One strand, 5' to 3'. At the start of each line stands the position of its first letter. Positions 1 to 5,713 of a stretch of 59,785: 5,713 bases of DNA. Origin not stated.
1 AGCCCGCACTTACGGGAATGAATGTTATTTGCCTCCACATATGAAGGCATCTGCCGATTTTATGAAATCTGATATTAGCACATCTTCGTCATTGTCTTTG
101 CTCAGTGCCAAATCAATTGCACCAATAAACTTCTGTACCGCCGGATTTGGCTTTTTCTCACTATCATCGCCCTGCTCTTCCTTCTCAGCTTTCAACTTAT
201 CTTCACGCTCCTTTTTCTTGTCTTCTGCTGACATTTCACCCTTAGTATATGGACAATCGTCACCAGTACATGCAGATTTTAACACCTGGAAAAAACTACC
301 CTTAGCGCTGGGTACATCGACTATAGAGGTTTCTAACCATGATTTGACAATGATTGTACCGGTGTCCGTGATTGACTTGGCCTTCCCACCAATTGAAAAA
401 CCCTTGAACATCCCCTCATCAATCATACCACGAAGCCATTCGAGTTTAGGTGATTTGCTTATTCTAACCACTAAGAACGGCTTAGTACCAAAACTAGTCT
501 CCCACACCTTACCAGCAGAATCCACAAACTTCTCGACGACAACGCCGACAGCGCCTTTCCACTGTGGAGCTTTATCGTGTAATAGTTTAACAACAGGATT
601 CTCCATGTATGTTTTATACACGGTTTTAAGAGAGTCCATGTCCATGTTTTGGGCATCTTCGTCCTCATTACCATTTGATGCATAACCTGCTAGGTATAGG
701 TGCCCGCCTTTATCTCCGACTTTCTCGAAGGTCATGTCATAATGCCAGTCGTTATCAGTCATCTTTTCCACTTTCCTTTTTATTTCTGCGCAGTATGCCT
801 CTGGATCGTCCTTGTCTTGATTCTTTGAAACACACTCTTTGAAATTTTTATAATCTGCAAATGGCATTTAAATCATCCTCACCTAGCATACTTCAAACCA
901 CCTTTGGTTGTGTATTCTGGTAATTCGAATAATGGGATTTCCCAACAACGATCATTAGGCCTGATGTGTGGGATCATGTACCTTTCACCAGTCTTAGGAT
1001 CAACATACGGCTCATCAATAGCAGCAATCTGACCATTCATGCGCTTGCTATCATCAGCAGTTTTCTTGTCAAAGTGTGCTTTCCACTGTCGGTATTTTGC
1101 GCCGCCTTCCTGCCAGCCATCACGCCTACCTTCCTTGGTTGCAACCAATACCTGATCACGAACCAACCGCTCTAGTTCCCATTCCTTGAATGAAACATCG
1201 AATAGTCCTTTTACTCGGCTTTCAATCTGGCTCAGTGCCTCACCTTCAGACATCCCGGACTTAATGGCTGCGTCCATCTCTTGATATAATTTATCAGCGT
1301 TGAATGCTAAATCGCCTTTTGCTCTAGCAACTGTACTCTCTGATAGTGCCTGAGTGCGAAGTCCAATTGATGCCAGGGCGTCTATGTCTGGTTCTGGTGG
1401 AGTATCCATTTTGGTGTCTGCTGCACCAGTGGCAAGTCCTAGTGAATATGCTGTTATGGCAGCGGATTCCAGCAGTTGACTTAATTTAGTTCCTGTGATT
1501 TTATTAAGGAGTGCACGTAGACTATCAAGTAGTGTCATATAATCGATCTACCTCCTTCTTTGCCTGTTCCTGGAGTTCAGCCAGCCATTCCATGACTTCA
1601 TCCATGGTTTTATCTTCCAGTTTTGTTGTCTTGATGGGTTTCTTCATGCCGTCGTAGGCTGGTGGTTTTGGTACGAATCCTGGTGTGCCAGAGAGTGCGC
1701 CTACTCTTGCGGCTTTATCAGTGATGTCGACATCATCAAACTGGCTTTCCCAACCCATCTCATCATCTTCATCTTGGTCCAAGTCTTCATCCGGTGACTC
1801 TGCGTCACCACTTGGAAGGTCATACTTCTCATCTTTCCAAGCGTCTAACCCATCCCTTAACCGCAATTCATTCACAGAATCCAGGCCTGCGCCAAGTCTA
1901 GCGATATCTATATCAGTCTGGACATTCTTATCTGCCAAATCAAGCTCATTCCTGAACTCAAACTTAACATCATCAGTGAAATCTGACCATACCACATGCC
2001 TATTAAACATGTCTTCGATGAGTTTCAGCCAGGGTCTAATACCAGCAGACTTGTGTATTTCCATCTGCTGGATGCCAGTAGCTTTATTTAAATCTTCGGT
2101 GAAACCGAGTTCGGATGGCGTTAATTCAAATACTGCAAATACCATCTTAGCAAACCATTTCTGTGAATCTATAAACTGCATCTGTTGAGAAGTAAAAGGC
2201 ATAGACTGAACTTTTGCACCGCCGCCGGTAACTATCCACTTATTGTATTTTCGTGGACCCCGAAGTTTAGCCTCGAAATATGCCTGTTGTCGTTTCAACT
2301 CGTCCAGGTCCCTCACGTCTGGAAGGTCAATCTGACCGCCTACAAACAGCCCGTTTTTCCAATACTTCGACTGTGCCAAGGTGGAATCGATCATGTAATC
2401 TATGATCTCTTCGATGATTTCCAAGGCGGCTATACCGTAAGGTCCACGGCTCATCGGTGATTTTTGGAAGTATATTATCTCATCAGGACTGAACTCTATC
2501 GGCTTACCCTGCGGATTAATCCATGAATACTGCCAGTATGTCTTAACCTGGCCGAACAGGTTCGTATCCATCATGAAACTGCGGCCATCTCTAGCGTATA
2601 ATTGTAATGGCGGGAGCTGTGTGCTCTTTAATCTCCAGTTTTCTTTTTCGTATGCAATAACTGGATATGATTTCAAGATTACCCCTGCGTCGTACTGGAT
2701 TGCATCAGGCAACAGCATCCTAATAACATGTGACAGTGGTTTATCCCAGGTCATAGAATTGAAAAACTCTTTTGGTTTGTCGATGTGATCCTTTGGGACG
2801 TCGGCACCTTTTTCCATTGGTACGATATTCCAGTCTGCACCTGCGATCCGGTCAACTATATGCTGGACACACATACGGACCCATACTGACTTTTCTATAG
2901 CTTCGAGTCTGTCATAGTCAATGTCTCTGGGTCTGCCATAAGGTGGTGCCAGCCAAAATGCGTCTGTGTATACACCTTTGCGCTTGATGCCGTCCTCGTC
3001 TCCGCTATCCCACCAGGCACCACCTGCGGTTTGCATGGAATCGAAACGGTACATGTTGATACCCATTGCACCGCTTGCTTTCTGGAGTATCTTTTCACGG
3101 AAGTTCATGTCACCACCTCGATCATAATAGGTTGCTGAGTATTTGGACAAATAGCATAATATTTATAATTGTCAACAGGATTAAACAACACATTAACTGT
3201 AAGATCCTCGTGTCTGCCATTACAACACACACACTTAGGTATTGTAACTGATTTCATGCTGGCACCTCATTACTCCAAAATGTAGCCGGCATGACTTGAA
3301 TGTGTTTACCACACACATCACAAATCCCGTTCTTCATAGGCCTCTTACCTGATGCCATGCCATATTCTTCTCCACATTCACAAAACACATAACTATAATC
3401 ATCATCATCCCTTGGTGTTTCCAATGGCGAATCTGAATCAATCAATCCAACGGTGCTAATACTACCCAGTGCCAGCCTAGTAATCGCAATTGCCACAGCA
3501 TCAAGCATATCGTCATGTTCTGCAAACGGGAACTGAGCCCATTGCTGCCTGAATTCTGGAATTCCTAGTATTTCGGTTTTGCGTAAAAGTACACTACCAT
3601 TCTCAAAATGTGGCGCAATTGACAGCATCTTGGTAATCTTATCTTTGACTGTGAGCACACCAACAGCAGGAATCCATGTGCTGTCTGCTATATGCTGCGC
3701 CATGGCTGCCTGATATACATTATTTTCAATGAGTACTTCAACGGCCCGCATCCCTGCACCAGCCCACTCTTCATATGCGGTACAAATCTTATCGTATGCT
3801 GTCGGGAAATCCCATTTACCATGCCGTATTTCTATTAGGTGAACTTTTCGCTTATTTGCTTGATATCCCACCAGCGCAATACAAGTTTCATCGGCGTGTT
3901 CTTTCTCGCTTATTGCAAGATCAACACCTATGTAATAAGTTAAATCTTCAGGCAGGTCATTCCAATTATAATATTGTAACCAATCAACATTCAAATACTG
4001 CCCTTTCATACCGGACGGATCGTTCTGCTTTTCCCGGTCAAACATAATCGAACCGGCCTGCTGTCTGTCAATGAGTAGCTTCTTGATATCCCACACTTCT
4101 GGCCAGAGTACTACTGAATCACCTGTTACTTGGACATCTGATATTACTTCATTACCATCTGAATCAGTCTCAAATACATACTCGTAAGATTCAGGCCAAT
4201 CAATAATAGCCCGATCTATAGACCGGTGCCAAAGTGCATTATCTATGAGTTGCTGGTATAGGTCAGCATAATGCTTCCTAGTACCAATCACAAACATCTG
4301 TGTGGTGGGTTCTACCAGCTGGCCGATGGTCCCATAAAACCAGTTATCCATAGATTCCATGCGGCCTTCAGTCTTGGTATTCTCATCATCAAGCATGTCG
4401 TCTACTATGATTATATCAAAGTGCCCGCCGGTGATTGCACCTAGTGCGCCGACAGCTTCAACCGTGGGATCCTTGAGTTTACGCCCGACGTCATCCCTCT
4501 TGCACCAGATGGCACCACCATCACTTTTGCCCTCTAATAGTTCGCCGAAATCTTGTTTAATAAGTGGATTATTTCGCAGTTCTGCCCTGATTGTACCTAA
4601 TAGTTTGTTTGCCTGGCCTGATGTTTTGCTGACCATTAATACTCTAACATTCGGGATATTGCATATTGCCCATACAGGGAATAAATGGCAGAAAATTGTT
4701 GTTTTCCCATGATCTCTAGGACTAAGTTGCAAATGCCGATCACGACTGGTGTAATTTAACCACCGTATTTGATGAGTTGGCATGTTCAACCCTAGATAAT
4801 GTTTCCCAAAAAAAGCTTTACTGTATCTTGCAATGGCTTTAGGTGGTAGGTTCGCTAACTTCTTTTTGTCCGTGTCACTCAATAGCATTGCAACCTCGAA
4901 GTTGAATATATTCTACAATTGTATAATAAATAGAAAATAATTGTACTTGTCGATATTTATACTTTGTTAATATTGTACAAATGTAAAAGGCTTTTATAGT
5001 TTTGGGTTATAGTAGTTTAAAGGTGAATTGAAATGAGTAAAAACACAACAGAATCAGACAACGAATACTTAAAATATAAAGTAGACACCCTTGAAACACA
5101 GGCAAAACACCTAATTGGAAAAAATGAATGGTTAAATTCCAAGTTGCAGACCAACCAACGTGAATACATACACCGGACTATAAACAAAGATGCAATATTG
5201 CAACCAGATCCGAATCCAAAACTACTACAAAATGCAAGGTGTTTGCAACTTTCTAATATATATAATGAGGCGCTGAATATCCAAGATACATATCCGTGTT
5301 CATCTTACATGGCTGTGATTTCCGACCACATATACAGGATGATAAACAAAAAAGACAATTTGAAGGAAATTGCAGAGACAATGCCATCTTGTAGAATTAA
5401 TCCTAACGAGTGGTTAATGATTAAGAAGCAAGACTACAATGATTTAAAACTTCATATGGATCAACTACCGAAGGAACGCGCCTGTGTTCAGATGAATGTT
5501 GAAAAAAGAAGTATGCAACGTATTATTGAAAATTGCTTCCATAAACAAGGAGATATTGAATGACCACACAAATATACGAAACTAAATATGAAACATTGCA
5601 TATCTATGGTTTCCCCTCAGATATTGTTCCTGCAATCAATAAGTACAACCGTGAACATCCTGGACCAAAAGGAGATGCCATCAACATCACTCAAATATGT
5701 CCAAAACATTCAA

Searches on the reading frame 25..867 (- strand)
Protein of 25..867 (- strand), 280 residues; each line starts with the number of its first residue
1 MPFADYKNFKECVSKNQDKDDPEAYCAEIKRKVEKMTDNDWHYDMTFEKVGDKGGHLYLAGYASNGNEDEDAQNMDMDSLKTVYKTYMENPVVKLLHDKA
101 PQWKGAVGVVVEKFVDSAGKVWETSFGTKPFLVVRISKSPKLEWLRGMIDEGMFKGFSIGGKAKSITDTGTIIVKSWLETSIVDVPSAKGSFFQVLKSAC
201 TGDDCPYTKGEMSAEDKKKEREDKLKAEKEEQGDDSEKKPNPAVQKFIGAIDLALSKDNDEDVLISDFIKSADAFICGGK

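Call 8: search_protein_families(library=pfam, proteins=[window:25-867:-], max_evalue=0.01)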
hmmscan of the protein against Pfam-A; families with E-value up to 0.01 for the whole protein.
window:25-867:- (280 aa): 1 family
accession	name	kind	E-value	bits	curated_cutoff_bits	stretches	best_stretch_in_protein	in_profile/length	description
PF14550.11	Peptidase_S78_2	-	0.0054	17.2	24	0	57-166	15-125/126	Putative phage serine protease XkdF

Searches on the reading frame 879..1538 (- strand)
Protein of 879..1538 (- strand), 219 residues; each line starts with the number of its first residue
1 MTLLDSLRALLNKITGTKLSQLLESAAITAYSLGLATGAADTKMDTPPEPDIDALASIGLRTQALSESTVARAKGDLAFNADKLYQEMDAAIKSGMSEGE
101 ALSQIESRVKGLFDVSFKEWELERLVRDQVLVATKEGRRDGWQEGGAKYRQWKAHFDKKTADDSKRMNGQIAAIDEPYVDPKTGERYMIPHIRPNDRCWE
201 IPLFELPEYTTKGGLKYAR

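Call 78: search_protein_families(library=pfam, proteins=[window:879-1538:-], max_evalue=0.01)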
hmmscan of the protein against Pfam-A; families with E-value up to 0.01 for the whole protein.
window:879-1538:- (219 aa): 1 family
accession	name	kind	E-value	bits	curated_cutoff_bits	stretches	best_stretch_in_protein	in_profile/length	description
PF04233.19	Phage_Mu_F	-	2.6e-09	38.2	29.6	1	88-198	3-109/112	Phage Mu protein F like protein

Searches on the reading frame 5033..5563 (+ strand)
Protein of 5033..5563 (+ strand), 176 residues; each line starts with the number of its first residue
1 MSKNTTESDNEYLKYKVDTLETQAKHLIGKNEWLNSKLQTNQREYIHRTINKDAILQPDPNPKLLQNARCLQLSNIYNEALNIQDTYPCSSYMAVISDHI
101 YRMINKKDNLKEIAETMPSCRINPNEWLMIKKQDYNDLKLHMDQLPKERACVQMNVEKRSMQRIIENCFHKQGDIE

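Call 78: search_protein_families(library=pfam, proteins=[window:5033-5563:+], max_evalue=0.01)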
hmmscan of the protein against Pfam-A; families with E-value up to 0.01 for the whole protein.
window:5033-5563:+ (176 aa): 1 family
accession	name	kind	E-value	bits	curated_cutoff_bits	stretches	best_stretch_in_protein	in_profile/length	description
PF24237.1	INO80E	-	0.0015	19.2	27.8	0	19-46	8-35/48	INO80 complex subunit E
